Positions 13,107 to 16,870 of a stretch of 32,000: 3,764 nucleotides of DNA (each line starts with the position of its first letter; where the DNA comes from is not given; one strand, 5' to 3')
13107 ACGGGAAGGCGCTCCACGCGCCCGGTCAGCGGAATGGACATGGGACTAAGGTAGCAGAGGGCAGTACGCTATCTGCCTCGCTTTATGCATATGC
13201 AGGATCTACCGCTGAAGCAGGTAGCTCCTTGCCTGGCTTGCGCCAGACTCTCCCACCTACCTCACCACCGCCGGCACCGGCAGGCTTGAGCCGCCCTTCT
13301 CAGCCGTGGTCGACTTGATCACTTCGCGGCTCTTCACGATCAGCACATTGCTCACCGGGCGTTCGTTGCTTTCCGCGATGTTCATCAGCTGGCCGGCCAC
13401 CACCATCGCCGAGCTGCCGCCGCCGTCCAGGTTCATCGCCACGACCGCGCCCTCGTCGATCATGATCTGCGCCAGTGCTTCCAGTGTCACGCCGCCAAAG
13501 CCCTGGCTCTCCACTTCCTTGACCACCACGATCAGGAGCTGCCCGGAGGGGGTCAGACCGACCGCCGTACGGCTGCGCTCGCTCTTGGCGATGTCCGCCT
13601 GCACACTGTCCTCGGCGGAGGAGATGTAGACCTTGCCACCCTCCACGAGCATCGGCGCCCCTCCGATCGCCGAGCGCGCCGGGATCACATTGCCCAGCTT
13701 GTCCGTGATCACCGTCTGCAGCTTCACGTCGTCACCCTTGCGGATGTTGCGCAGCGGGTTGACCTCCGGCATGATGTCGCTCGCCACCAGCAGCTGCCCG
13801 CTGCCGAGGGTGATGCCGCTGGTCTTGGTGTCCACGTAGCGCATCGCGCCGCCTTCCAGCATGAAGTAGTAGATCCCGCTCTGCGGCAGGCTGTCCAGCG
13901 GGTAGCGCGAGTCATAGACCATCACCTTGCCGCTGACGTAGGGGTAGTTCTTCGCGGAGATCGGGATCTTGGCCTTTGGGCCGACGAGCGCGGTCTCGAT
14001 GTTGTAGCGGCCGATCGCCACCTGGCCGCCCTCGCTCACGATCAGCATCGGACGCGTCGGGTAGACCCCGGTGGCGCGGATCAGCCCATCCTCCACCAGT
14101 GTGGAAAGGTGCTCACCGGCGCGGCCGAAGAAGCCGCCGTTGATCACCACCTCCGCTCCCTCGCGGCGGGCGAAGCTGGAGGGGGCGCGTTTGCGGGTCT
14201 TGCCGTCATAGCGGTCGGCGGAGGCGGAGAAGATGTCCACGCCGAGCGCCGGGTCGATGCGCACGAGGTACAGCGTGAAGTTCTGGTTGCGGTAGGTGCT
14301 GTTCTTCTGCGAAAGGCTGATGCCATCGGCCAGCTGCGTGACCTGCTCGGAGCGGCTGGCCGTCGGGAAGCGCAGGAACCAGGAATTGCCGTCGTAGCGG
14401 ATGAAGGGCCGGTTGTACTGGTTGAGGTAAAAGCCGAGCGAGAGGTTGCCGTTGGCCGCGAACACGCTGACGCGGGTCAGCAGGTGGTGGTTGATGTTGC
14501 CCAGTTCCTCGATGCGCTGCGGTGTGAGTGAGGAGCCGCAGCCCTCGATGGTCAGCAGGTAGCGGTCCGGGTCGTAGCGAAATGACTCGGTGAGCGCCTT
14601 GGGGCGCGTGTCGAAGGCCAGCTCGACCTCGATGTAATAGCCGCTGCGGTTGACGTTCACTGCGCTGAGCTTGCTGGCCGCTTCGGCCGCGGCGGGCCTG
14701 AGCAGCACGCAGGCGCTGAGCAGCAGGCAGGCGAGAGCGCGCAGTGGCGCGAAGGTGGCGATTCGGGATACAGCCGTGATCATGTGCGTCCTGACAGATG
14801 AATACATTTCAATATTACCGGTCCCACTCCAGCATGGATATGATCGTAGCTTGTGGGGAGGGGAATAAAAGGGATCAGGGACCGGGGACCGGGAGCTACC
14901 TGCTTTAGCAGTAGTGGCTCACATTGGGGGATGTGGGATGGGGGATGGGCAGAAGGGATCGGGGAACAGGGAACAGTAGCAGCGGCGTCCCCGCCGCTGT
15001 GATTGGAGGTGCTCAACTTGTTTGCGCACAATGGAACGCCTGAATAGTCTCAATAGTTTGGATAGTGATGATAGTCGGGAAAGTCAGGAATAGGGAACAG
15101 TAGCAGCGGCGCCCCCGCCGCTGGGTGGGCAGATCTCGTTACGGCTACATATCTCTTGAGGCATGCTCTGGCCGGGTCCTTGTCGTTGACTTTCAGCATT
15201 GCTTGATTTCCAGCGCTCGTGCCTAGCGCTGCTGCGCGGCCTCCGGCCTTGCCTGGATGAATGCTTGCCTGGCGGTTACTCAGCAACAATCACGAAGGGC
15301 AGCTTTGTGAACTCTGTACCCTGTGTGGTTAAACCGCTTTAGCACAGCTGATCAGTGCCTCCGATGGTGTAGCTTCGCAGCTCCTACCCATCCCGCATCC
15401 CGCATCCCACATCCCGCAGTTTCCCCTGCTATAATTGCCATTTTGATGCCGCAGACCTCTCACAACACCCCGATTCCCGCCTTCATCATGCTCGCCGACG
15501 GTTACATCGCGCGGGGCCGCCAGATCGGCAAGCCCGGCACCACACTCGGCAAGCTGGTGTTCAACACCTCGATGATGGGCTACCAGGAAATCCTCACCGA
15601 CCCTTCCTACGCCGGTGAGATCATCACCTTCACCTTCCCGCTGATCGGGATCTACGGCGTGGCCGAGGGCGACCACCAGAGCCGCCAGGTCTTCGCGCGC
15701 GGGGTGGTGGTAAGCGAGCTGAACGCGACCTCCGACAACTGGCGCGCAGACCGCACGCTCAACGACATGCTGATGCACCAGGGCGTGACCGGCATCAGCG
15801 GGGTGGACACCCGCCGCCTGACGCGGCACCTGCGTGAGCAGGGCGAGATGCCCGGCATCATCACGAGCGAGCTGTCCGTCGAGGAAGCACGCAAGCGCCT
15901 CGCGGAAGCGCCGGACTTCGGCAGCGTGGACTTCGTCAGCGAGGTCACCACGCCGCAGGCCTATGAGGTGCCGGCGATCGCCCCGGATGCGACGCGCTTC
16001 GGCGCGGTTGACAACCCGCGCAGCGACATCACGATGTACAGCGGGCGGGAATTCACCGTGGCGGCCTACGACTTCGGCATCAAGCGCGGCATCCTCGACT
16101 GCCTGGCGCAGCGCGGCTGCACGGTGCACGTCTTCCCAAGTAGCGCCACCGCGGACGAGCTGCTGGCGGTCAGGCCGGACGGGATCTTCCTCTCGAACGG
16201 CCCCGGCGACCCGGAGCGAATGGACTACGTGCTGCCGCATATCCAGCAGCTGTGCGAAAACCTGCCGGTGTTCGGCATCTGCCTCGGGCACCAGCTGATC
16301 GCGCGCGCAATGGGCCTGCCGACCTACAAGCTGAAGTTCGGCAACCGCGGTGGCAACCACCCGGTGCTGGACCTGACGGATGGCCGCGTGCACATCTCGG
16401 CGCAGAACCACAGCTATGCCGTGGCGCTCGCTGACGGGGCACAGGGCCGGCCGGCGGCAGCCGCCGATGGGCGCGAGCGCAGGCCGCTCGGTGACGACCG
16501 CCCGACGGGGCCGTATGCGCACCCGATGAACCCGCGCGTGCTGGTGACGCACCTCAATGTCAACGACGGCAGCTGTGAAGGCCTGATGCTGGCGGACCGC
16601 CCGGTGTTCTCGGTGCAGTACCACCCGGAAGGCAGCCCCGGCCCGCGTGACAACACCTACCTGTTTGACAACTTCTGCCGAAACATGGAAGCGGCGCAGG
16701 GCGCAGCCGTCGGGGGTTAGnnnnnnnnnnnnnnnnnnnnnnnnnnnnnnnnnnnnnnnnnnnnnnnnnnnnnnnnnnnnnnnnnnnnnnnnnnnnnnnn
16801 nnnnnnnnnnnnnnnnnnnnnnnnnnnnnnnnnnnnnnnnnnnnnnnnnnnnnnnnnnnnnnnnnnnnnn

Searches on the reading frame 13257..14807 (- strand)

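Call 9: search_protein_families(library=pfam, proteins=[window:13257-14807:-])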
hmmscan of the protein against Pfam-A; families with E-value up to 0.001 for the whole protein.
window:13257-14807:- (516 aa): 1 family
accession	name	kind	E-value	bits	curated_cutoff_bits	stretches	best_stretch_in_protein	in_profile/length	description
PF09992.14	NAGPA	-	4.8e-29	102.2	25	1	329-491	19-168/169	Phosphodiester glycosidase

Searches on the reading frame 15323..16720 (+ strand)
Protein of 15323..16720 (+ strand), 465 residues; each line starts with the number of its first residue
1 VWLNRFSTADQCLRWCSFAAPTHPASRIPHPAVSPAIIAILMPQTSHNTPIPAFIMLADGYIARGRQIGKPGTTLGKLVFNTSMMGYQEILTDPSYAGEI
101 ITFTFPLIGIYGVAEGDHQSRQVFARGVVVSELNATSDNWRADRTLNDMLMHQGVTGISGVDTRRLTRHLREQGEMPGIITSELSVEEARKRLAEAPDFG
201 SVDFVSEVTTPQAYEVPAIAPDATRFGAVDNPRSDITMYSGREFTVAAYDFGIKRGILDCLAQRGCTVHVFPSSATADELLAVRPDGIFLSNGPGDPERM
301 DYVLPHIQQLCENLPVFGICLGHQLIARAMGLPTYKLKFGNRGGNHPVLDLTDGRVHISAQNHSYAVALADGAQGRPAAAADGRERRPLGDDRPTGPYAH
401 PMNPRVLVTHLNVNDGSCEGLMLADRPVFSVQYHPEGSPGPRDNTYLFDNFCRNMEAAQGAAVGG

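Call 9: search_protein_families(library=pfam, proteins=[window:15323-16720:+])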
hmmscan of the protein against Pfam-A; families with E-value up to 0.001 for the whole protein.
window:15323-16720:+ (465 aa): 3 families
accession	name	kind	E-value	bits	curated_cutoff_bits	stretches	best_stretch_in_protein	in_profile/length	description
PF00988.28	CPSase_sm_chain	-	1.8e-46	157.5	27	1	55-180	1-126/126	Carbamoyl-phosphate synthase small chain, CPSase domain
PF00117.34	GATase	-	1.7e-42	145.7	22.8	2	249-368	3-134/190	Glutamine amidotransferase class-I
PF07722.19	Peptidase_C26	-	9.3e-06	26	20.5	0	293-331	84-123/219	Peptidase C26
